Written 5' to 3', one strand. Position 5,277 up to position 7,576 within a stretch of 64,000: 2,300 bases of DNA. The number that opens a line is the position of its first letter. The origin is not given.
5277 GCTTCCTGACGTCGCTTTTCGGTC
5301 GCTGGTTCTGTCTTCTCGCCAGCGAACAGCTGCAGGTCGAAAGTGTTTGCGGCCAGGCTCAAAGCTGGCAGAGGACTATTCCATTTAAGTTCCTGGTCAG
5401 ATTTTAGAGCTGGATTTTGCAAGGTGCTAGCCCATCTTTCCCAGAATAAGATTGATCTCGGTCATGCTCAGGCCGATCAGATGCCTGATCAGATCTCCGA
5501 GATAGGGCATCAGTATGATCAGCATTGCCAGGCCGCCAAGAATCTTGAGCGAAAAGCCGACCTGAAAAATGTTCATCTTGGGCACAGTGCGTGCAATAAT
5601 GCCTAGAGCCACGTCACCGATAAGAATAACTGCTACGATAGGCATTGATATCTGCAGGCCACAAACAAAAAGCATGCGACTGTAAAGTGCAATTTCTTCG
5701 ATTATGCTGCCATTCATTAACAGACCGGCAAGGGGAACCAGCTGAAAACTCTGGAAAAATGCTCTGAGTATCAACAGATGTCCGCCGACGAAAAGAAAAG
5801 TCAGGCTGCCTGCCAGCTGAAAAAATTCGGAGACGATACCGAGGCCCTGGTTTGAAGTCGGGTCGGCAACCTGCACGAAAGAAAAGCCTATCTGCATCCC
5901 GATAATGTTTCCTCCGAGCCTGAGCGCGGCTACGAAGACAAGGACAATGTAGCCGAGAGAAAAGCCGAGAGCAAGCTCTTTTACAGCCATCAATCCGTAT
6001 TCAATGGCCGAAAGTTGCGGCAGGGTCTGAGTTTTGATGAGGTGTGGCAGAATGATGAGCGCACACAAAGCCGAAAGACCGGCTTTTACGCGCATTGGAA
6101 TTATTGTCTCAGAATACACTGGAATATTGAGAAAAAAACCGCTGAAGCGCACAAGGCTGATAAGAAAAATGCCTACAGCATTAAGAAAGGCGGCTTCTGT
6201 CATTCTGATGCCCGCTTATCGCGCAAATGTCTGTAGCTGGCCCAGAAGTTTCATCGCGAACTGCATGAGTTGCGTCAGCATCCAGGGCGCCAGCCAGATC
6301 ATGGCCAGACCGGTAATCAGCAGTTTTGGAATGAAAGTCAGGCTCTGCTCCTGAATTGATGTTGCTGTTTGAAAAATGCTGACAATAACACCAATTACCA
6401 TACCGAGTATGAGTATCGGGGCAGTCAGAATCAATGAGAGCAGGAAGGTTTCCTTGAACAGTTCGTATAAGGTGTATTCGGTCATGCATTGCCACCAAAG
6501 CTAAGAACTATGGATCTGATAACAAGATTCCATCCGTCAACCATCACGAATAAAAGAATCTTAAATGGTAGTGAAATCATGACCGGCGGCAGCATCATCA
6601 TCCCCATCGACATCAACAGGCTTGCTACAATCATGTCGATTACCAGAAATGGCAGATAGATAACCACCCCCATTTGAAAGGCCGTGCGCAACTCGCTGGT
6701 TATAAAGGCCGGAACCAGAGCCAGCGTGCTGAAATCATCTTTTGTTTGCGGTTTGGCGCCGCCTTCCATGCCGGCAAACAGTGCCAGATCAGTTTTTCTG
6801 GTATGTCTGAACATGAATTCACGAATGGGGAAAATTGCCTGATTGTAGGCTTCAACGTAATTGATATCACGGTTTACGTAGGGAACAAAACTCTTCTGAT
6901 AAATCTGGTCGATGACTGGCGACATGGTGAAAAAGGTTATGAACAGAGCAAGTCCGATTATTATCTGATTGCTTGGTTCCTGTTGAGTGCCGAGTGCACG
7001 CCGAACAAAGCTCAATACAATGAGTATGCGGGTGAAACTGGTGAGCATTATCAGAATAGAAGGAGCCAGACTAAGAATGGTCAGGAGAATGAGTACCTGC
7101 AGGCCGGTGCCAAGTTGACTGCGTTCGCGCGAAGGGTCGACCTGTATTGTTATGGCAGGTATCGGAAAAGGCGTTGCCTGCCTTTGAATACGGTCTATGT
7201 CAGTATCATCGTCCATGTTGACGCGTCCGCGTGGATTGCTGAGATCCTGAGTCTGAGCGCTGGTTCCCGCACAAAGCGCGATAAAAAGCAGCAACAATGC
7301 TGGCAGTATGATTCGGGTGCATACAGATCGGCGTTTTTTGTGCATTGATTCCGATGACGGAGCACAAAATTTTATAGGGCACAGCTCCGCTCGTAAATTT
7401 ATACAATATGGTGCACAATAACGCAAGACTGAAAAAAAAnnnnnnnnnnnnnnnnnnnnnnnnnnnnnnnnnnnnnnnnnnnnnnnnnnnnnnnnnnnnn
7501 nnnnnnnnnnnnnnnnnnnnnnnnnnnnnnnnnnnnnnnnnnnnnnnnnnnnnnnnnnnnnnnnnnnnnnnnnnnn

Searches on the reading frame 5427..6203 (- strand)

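Call 49: search_protein_families(library=pfam, proteins=[window:5427-6203:-], max_evalue=0.000001)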
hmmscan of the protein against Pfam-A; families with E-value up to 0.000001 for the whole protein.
window:5427-6203:- (258 aa): 1 family
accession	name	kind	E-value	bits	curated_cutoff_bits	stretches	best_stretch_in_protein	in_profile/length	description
PF01311.25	Bac_export_1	-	2.5e-58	197.8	27.8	1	12-243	3-227/230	Bacterial export proteins, family 1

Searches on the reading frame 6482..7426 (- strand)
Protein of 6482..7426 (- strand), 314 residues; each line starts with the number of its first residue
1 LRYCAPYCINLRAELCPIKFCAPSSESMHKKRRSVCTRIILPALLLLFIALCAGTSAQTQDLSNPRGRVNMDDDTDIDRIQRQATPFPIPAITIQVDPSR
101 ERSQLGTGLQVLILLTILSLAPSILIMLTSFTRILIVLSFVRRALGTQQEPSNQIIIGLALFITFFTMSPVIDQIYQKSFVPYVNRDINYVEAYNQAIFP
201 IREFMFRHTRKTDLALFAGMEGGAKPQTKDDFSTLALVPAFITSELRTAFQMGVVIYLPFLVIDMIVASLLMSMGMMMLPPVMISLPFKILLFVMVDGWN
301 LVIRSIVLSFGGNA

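Call 49: search_protein_families(library=pfam, proteins=[window:6482-7426:-], max_evalue=0.000001)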
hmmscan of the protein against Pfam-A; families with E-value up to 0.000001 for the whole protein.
window:6482-7426:- (314 aa): 1 family
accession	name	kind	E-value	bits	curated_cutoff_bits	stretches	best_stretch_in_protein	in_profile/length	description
PF00813.25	FliP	-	1.8e-80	269.8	26.9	1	114-305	1-190/191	FliP family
